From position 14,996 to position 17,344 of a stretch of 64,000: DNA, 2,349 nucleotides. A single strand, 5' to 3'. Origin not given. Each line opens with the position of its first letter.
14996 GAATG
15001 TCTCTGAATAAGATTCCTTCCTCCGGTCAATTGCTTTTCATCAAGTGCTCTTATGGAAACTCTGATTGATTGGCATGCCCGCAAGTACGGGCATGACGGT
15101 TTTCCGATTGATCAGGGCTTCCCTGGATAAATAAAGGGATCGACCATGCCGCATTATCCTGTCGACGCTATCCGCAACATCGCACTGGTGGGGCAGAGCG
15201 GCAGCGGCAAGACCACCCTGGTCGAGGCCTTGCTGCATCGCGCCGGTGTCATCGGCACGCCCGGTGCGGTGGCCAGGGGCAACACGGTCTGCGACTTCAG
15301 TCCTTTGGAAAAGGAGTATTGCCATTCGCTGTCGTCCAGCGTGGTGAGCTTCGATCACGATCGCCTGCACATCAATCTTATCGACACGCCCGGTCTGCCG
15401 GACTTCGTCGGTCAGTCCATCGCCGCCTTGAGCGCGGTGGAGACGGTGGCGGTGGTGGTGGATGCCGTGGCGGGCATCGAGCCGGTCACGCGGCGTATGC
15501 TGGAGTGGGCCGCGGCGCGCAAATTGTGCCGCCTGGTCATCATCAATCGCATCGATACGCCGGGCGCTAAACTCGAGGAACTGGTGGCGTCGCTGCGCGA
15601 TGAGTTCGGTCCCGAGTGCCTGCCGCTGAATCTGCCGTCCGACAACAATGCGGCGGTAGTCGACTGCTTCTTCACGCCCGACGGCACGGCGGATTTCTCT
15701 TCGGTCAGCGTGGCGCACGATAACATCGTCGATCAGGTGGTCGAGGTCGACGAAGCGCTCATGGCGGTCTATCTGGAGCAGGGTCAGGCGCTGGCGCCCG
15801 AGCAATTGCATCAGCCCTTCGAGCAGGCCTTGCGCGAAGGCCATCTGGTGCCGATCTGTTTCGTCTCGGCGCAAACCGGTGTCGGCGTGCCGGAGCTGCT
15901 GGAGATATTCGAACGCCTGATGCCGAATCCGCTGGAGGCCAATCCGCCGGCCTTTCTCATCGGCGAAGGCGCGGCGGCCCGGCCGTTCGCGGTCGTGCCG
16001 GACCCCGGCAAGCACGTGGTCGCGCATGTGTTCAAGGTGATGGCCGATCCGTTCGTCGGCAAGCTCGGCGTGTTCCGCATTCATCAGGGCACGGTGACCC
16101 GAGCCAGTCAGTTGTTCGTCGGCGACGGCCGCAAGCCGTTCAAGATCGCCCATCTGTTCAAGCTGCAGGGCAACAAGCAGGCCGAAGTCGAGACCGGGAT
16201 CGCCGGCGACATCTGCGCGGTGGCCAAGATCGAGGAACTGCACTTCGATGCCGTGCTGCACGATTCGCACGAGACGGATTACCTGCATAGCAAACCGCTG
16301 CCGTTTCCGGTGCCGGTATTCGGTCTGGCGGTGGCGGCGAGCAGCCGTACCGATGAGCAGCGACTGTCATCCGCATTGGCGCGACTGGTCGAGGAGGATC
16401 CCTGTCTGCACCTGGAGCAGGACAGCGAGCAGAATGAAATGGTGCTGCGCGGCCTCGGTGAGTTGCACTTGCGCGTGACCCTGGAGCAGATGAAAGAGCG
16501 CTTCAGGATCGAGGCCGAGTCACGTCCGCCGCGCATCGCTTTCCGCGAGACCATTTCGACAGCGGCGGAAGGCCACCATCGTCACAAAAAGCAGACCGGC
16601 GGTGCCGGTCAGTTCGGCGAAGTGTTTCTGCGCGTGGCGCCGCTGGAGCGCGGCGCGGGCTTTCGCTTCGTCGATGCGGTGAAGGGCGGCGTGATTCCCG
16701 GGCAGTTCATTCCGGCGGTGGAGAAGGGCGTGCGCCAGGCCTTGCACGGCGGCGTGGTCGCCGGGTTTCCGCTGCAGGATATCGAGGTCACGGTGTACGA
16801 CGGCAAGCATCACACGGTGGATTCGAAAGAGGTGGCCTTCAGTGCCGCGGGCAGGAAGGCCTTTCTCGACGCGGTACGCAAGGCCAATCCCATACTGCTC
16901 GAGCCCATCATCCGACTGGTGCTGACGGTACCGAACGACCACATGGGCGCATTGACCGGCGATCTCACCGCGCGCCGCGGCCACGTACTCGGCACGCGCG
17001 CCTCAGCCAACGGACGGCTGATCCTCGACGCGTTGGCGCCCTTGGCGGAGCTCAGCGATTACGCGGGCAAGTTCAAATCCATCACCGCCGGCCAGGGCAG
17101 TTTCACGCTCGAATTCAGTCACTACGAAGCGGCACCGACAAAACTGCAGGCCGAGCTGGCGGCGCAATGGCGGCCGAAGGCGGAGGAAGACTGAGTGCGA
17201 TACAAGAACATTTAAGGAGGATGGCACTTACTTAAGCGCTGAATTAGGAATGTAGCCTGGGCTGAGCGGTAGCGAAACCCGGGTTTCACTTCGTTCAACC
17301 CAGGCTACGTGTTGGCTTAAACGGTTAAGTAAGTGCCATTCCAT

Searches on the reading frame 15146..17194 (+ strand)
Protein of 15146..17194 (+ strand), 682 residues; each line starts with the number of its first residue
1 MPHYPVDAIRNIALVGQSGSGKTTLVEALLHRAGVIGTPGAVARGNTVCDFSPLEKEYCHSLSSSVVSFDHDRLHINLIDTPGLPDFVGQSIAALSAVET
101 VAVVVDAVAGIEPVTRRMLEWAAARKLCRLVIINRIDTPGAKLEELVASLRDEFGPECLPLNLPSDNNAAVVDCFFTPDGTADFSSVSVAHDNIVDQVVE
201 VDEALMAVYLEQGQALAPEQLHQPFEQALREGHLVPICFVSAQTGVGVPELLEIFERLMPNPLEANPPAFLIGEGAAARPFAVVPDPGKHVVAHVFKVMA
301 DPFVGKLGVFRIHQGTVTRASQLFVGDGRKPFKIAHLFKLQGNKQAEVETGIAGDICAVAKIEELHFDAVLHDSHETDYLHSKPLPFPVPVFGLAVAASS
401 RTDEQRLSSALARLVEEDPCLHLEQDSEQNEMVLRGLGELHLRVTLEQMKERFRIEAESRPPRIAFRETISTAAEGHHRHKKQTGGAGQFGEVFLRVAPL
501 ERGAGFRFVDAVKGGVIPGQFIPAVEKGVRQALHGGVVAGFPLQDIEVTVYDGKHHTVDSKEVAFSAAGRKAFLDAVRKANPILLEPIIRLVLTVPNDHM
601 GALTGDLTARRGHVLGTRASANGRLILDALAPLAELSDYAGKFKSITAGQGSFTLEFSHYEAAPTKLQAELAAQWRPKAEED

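Call 14: search_protein_families(library=pfam, proteins=[window:15146-17194:+], max_evalue=0.001)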
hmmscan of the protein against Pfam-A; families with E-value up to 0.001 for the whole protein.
window:15146-17194:+ (682 aa): 9 families
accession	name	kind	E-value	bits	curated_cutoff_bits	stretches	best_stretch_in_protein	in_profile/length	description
PF00009.33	GTP_EFTU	-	9e-39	133.4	26.5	1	9-260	3-187/188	Elongation factor Tu GTP binding domain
PF03764.24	EFG_IV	-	2.8e-38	130.9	24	1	462-581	1-121/121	Elongation factor G, domain IV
PF00679.30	EFG_C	-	6.3e-24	84.3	27.9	1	584-669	2-87/89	Elongation factor G C-terminus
PF14492.12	EFG_III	-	8.4e-23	80.7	27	1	387-459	1-73/75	Elongation Factor G, domain III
PF22042.2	EF-G_D2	-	3.7e-09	37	27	1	293-363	4-72/84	Elongation factor G domain 2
PF01926.29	MMR_HSR1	-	2.9e-08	34.2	21.9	1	11-134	1-112/113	50S ribosome-binding GTPase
PF00735.24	Septin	-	8.7e-05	22.4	26.2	1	11-93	6-81/280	Septin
PF13191.12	AAA_16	-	0.0004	21.3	32.6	0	10-34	25-49/167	AAA ATPase domain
PF00005.33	ABC_tran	-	0.00067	20.7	25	0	10-42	12-42/137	ABC transporter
